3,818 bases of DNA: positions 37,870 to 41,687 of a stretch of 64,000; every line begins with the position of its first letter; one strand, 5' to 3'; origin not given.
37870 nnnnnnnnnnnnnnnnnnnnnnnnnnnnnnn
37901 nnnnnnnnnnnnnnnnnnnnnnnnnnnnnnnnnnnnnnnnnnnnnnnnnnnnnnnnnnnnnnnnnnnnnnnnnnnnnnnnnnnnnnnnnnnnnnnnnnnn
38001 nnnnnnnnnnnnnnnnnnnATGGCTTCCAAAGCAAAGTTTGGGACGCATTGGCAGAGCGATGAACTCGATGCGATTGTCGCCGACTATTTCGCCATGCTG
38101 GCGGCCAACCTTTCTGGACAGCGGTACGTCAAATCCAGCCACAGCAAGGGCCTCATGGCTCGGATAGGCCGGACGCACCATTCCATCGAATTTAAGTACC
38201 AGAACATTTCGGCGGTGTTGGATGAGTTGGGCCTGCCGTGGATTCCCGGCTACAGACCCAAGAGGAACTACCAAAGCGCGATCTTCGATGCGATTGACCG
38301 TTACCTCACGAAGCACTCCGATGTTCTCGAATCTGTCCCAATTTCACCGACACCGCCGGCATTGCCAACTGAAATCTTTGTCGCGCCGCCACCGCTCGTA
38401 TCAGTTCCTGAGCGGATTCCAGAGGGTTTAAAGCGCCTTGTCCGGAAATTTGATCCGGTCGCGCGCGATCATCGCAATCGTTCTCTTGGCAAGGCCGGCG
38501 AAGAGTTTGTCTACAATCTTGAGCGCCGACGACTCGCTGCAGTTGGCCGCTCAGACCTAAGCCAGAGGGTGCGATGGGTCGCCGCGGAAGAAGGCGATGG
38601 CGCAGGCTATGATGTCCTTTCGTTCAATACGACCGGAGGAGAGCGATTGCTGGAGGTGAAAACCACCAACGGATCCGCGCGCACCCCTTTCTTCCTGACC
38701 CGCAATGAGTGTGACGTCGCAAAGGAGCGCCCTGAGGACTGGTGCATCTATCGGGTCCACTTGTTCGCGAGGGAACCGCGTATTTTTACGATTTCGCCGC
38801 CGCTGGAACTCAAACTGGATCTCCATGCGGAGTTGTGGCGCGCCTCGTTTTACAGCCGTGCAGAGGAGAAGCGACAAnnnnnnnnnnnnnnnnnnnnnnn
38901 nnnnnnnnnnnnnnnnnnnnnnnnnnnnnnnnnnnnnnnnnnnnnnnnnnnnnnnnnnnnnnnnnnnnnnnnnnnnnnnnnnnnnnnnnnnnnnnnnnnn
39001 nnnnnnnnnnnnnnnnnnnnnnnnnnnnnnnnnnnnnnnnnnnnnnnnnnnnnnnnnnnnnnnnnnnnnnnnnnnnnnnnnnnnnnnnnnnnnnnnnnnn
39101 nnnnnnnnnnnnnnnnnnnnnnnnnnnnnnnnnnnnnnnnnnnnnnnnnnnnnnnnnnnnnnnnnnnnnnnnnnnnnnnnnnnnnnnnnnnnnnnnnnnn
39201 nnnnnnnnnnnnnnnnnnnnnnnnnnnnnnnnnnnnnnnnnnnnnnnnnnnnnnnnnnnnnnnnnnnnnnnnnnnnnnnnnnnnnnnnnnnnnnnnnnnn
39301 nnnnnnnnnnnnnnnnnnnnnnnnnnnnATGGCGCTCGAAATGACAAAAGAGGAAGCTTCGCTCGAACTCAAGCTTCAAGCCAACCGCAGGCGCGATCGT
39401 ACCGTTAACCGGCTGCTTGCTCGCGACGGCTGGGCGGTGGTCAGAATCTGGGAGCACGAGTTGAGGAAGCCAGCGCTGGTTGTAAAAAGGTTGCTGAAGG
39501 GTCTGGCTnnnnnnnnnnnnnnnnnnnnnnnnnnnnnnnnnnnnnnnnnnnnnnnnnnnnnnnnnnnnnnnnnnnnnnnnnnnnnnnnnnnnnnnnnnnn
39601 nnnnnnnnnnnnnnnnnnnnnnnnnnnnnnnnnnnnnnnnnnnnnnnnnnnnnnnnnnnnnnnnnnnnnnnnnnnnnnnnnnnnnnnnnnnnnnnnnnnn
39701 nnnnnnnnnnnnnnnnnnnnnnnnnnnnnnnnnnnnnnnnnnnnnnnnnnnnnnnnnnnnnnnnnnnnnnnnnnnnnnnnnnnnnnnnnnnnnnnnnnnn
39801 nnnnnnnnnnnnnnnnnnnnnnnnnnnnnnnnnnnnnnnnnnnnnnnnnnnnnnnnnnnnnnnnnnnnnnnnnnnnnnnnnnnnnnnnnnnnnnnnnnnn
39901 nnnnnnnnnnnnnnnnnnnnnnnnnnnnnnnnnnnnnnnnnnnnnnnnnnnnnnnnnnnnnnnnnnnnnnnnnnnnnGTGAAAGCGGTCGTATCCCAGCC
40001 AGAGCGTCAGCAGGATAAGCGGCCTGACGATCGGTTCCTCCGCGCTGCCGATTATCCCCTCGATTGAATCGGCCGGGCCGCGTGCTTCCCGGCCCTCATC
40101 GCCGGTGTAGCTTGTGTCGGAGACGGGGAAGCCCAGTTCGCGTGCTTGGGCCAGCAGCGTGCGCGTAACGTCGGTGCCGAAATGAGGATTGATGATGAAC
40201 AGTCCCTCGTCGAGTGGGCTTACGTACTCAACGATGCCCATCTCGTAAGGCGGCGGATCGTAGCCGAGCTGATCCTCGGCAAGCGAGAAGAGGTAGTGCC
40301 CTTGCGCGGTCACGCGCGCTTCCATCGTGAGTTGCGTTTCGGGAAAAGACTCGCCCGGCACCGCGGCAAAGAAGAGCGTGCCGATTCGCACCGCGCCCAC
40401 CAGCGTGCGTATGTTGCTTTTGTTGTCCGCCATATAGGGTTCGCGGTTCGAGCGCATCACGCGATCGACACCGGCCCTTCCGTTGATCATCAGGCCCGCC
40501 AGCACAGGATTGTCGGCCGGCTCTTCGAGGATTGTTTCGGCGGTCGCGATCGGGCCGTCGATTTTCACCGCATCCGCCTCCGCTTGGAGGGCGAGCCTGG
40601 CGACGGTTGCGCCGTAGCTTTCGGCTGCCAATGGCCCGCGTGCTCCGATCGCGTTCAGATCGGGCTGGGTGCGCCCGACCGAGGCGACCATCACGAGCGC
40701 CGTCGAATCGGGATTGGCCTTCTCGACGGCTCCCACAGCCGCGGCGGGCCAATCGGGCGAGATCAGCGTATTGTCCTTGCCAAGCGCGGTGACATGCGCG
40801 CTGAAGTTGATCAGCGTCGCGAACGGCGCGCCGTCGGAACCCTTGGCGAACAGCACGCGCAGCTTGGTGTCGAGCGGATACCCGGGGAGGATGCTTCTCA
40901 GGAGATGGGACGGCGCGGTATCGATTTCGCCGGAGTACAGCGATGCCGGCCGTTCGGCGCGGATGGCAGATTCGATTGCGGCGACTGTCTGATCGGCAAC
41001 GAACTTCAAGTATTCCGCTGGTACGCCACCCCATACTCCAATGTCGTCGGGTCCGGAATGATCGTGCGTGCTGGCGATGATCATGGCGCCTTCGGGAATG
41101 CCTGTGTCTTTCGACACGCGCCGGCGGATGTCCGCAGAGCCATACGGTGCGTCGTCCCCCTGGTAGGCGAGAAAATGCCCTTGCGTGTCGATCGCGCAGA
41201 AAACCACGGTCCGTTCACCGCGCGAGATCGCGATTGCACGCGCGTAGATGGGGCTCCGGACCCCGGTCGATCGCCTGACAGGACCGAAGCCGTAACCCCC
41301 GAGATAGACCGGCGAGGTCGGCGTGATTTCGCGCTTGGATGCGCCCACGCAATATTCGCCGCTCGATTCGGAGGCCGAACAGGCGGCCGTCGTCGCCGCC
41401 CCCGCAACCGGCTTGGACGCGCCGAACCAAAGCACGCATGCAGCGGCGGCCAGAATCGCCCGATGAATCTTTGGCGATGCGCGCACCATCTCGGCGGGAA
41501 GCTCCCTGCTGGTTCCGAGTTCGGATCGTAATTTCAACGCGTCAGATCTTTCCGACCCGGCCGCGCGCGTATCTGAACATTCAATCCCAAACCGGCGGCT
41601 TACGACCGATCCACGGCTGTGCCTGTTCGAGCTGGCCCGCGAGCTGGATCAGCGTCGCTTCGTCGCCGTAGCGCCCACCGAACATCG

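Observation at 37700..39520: A dcm–vsr locus split open by an AT-richer foreign two-gene cassette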

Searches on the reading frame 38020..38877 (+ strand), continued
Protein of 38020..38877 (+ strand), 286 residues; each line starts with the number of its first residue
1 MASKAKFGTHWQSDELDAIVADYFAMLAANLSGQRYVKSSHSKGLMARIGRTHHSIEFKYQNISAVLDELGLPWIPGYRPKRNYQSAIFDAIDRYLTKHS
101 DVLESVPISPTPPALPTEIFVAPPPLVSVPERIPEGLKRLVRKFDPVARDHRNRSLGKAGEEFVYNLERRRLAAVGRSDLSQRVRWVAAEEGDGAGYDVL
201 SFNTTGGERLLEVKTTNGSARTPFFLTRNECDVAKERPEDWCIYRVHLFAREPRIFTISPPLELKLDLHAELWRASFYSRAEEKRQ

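Call 82: get_annotated_region(hit=H1, flank=5000)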
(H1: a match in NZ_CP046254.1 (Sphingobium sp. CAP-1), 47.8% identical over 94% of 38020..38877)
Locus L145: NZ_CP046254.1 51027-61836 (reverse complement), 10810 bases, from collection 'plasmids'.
description: Sphingobium sp. CAP-1 plasmid p1, complete sequence
organism: Sphingobium sp. CAP-1 (NCBI taxid 2676077)
taxonomy: Bacteria; Pseudomonadota; Alphaproteobacteria; Sphingomonadales; Sphingomonadaceae; Sphingobium; Sphingobium sp. CAP-1
host: -; source: cell culture,activated sludge of wastewater treatment plants; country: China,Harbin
typing (MOB-suite, as given by PLSDB): conjugative; replicon rep_cluster_647; relaxase MOBP; mating-pair formation MPF_T
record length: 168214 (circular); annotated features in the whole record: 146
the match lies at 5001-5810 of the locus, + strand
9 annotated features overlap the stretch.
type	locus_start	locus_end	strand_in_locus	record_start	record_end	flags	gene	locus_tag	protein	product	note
CDS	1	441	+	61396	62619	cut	virB10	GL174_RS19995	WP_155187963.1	type IV secretion system protein VirB10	-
CDS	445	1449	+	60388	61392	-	virB11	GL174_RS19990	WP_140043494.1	P-type DNA transfer ATPase VirB11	GO:0044097 - secretion by the type IV secretion system [Evidence IEA]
CDS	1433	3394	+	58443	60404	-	-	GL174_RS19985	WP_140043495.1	type IV secretory system conjugative DNA transfer family protein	-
CDS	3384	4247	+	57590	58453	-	-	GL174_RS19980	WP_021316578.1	LPD7 domain-containing protein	-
CDS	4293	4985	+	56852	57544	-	-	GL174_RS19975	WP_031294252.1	HEPN domain-containing protein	-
CDS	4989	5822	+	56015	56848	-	-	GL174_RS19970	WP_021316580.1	DUF3883 domain-containing protein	-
CDS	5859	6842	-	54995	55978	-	-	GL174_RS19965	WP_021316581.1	WYL domain-containing protein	-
CDS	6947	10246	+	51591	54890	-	-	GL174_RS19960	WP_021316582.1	TM0106 family RecB-like putative nuclease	-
CDS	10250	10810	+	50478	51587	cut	-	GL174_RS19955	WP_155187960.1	DNA repair exonuclease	-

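Call 99: fold_search(model_id=the predicted structure, library=viral)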
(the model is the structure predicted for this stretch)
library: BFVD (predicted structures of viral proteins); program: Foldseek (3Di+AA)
matches with E <= 10: 276; with E <= 0.001: 0
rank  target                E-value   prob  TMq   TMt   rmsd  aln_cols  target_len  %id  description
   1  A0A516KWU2            2.1e-02  0.93  0.17  0.31   6.0        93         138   15  (no name in the UniProt tables at hand)
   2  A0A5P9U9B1            4.2e-02  0.82  0.20  0.42   5.5       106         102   18  (no name in the UniProt tables at hand)
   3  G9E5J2                5.6e-02  0.30  0.22  0.21  16.9       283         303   12  (no name in the UniProt tables at hand)
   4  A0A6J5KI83            9.8e-02  0.85  0.20  0.38   4.7        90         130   11  Uncharacterized protein [uncultured Caudovirales phage]
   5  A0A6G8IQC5            9.8e-02  0.21  0.22  0.12  14.6       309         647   12  (no name in the UniProt tables at hand)
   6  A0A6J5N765            9.8e-02  0.11  0.16  0.16  20.9       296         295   13  PD-(D/E)XK nuclease superfamily [uncultured Caudovirales phage]
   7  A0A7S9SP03            1.0e-01  0.38  0.16  0.12  10.4       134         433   11  PD-(D/E)XK nuclease superfamily protein [Serratia phage Tsm2]
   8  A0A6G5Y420            1.1e-01  0.77  0.23  0.40   5.8       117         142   13  (no name in the UniProt tables at hand)
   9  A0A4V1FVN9            1.3e-01  0.90  0.24  0.45   4.8       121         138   17  (no name in the UniProt tables at hand)
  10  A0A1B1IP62            1.5e-01  0.60  0.17  0.38   5.9        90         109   16  (no name in the UniProt tables at hand)
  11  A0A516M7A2            2.4e-01  0.33  0.21  0.37  19.7       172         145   11  (no name in the UniProt tables at hand)
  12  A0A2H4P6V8            2.5e-01  0.77  0.20  0.37   6.6        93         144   15  Putative DNA helicase [Pseudomonas phage tabernarius]
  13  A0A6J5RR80            2.5e-01  0.35  0.20  0.36  19.7       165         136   17  Uncharacterized protein [uncultured Caudovirales phage]
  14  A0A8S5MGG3            2.7e-01  0.33  0.21  0.26  11.9       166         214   14  Holliday junction resolvase RecU [Siphoviridae sp. ctGFb30]
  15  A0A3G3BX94            2.8e-01  0.33  0.20  0.32  15.7       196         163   13  (no name in the UniProt tables at hand)
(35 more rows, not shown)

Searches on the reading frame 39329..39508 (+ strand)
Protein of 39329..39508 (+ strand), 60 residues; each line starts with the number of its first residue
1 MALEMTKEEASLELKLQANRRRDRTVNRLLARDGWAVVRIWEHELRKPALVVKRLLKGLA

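Call 4: search_protein_families(library=pfam, max_evalue=1, proteins=[window:39329-39508:+])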
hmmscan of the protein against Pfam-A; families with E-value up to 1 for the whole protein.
seq(60 aa): 2 families
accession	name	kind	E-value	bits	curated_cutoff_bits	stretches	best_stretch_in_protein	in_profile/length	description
PF18741.7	MTES_1575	-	0.00014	22.3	38.2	1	17-57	53-94/96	REase_MTES_1575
PF04480.18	DUF559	-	0.011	16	20.6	1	19-57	67-106/109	Protein of unknown function (DUF559)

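Call 6: search_protein_families(library=ncbifam, max_evalue=1, proteins=[window:39329-39508:+])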
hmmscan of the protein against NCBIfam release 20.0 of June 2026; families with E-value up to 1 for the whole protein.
seq(60 aa): 2 families
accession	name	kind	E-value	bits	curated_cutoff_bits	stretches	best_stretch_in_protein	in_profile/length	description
TIGR00632.1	vsr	subfamily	2.5e-07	31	97.85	1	14-44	89-119/119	DNA mismatch endonuclease Vsr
NF058533.1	antiphage_ProA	equivalog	0.15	9.3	1500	1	19-56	1662-1700/1903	anti-phage protein ProA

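Call 7: search_protein_families(library=padloc, max_evalue=1, proteins=[window:39329-39508:+])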
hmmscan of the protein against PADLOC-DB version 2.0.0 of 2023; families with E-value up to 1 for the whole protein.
seq(60 aa): 2 families
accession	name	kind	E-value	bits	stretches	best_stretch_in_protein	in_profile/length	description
PDLC05009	PDC-S37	-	0.0083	11.9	1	18-56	1296-1335/1550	-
PDLC03397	Vsr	-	0.026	12.6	1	6-47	81-121/156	Type II nicking endonuclease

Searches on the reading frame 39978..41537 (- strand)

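Call 4: search_protein_families(library=pfam, max_evalue=1, proteins=[window:39978-41537:-])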
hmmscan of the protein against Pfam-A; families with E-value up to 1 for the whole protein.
window:39978-41537:- (520 aa): 1 family
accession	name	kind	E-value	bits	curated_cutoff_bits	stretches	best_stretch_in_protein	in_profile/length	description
PF04734.18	Ceramidase_alk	-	4.2e-08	32.7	32.1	1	62-278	1-233/509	Neutral/alkaline non-lysosomal ceramidase, N-terminal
